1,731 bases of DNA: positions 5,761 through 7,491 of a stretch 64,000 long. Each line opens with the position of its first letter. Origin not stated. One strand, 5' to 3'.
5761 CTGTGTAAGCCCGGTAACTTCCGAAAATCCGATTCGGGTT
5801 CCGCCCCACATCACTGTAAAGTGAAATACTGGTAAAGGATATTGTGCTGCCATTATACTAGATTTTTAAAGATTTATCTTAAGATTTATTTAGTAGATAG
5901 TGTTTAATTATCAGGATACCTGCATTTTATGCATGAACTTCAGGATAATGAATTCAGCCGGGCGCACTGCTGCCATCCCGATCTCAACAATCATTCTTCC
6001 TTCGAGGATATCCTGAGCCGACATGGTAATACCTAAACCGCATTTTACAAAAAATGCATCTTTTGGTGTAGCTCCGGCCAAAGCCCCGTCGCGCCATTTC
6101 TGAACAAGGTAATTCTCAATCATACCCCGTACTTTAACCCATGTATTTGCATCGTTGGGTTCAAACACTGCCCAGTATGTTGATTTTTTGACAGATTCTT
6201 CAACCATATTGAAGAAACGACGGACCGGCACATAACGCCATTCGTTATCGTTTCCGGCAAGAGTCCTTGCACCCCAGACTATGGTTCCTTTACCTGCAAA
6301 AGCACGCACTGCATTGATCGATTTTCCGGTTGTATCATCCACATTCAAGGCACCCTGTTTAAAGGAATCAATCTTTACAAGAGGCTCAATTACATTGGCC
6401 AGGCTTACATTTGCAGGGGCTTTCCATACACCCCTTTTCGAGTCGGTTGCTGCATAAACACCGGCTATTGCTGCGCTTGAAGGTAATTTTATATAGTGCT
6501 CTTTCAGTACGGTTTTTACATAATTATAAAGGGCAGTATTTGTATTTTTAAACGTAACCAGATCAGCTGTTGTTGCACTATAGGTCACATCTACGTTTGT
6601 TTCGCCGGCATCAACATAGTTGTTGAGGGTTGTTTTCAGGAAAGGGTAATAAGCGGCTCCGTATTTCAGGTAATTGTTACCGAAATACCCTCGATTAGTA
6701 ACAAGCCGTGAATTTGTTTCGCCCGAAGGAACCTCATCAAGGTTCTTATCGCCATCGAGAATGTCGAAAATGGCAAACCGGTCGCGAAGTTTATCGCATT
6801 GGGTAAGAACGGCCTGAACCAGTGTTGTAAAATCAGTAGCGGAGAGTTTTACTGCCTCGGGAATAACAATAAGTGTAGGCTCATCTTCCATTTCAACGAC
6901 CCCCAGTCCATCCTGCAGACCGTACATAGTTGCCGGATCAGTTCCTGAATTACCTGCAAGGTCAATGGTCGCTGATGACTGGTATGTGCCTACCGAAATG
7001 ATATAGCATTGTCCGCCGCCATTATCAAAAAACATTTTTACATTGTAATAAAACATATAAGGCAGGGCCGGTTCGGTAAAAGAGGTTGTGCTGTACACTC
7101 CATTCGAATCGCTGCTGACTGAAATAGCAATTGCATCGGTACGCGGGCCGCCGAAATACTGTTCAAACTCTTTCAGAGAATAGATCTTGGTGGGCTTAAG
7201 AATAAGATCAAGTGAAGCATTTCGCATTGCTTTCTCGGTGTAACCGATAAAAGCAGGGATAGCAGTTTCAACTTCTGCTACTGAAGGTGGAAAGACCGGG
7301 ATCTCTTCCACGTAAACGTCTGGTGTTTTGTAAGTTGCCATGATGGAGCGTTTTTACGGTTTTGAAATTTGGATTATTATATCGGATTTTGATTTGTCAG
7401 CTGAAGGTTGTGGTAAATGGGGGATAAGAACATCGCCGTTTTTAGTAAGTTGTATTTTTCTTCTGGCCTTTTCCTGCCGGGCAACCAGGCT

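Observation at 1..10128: Partial extracellular contractile injection system (eCIS) operon in a Bacteroidota genome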

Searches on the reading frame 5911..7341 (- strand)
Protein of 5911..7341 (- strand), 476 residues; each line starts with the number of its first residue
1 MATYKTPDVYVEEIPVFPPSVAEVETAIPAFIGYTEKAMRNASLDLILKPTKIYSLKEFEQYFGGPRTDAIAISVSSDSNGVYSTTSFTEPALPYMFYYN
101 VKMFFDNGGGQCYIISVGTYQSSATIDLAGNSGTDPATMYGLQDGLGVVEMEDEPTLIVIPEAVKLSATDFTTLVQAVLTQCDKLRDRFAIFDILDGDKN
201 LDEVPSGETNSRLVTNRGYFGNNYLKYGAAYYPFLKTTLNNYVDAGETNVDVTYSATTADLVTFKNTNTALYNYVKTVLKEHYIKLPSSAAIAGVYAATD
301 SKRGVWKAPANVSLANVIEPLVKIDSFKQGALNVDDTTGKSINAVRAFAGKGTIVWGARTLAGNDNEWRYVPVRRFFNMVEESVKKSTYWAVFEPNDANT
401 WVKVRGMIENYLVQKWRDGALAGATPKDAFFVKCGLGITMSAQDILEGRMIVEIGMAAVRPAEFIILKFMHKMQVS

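Call 4: search_protein_families(library=pfam, max_evalue=0.01, proteins=[window:5911-7341:-])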
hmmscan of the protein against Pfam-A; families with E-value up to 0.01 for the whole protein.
window:5911-7341:- (476 aa): 2 families
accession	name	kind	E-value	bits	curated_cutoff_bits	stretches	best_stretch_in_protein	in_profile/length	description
PF17482.7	Phage_sheath_1C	-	2.9e-14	53.4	26.9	1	365-468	3-100/104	Phage tail sheath C-terminal domain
PF04984.19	Phage_sheath_1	-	9.5e-09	35.7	31.4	1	252-361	67-168/168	Phage tail sheath protein subtilisin-like domain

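Call 15: search_solved_structures(query=window:5911-7341:-, max_evalue=0.001)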
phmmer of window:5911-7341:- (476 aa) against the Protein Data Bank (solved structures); distinct sequences matched with E-value up to 0.001: 20.
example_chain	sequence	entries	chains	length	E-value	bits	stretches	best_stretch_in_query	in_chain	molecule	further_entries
7adz_2A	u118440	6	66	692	2e-138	465.2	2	264-475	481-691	Putative phage tail sheath protein FI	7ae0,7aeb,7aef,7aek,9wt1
7b5h_AO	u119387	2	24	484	3.2e-133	448.1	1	2-475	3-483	All3325 protein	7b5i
9r9h_T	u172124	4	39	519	2.9e-102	346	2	269-475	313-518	Phage tail sheath family protein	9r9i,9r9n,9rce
6j0n_t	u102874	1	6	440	2.2e-66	227.7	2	150-471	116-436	Pvc3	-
9qgl_3A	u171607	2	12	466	5e-63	216.7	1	284-472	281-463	Phage tail sheath family protein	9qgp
6j0b_A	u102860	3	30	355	2.5e-61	211.1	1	283-472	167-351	Pvc2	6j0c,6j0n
9qgl_2A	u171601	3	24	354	1.1e-60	208.9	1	283-471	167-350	Phage tail sheath family protein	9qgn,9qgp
6rao_D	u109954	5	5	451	3.7e-58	200.6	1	229-473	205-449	Afp3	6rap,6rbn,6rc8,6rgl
6rao_C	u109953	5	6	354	2.6e-56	194.5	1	286-471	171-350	Afp2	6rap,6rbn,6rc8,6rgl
9ezm_A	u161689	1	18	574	6.3e-53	183.4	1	286-470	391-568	Phage tail sheath protein FI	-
8bky_A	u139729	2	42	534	2e-51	178.4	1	286-469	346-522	Phage tail sheath protein | Phage tail sheath family protein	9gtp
8bl4_V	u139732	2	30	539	2.7e-50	174.7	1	286-469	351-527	Phage tail sheath family protein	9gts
6j0n_V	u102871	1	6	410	5e-47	163.9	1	287-472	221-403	Pvc4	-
9qgl_4A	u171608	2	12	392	8.5e-45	156.6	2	284-469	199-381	Phage tail sheath family protein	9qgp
6rao_E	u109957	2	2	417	3.7e-40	141.3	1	290-468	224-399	Afp4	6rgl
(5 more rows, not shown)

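Call 55: find_homologous_proteins(query=window:5911-7341:-, max_evalue=1e-20)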
Query window:5911-7341:- (476 aa): 8000 proteins with E <= 1e-20 among 8000 candidates; the best 120 are listed.
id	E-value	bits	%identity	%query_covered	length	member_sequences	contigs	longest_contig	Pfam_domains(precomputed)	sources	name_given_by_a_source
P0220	0.0e+0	1071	100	100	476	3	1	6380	PF04984.20,PF17482.8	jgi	jgi:uncharacterized protein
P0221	1.2e-270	916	84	100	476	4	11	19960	PF04984.20,PF17482.8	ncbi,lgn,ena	-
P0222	6.3e-245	831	78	99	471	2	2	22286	PF04984.20,PF17482.8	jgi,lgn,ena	-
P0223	2.4e-244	829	77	100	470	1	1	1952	PF04984.20,PF17482.8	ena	-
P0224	3.9e-242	822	76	100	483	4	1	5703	PF04984.20,PF17482.8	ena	-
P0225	1.0e-241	821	77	100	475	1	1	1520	PF04984.20,PF17482.8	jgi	jgi:uncharacterized protein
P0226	1.4e-241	820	76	100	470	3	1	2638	PF04984.20,PF17482.8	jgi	jgi:phage tail sheath protein FI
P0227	1.7e-241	820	75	100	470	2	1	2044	PF04984.20,PF17482.8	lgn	-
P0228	1.2e-240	817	76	100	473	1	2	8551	PF04984.20,PF17482.8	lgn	-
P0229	4.0e-240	815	76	100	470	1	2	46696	PF04984.20,PF17482.8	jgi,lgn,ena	jgi:hypothetical protein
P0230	5.8e-240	815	75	100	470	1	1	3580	PF04984.20,PF17482.8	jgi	jgi:uncharacterized protein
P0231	6.6e-240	815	75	100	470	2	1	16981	PF04984.20,PF17482.8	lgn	-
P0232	1.0e-239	814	75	100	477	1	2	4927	PF04984.20,PF17482.8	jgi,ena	-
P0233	1.7e-239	813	75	100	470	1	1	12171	PF04984.20,PF17482.8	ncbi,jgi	jgi:phage tail sheath protein FI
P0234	3.5e-239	812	76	100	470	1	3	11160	PF04984.20,PF17482.8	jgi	jgi:phage tail sheath protein FI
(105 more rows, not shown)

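Call 70: find_encoding_contigs(protein=P0221, flank=10000, max_places=2)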
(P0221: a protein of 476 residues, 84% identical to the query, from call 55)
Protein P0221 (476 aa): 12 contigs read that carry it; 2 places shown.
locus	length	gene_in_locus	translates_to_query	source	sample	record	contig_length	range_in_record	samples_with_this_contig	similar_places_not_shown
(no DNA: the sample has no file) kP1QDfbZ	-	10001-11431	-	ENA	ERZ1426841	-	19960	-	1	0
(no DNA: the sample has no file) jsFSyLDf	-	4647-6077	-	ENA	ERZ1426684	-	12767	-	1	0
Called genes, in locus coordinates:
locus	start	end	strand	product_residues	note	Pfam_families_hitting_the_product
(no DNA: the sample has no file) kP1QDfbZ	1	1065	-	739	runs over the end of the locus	PF13181:TPR_8 (faint), PF21033:RMD1-3 (faint), PF00515:TPR_1 (faint), PF07719:TPR_2 (faint), PF12895:ANAPC3 (faint), PF13176:TPR_7 (faint), PF13424:TPR_12 (faint), PF14559:TPR_19 (faint)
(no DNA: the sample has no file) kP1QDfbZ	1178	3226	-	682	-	PF22745:Nlig-Ia, PF01653:DNA_ligase_aden, PF03120:OB_DNA_ligase, PF03119:DNA_ligase_ZBD (weak), PF12826:HHH_2, PF00533:BRCT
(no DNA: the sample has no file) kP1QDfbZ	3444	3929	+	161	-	-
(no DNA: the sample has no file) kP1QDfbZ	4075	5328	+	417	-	PF12704:MacB_PCD, PF02687:FtsX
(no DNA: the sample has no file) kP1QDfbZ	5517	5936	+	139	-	PF20432:Xre-like-HTH, PF09722:Xre_MbcA_ParS_C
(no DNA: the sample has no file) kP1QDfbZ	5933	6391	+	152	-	PF08808:RES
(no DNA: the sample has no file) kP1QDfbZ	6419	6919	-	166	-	PF03692:CxxCxxCC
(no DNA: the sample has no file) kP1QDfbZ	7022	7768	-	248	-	PF27507:DjlA_TM, PF05099:TerB, PF00226:DnaJ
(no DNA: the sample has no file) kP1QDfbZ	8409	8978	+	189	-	PF14065:Pvc16_N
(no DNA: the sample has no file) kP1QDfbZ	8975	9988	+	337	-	-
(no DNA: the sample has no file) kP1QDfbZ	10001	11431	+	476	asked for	PF04984:Phage_sheath_1, PF17482:Phage_sheath_1C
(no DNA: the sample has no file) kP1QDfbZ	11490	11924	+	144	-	PF06841:Phage_T4_gp19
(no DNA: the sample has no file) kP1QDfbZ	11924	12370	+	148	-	PF06841:Phage_T4_gp19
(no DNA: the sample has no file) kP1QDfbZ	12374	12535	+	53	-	PF19265:DUF5908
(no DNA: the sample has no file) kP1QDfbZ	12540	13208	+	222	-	PF19266:CIS_tube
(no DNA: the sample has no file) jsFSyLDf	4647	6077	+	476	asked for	PF04984:Phage_sheath_1, PF17482:Phage_sheath_1C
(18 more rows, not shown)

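Call 76: search_protein_families(library=ncbifam, max_evalue=0.001, proteins=[window:5911-7341:-])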
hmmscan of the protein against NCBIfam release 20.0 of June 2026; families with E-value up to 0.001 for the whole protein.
window:5911-7341:- (476 aa): 0 families
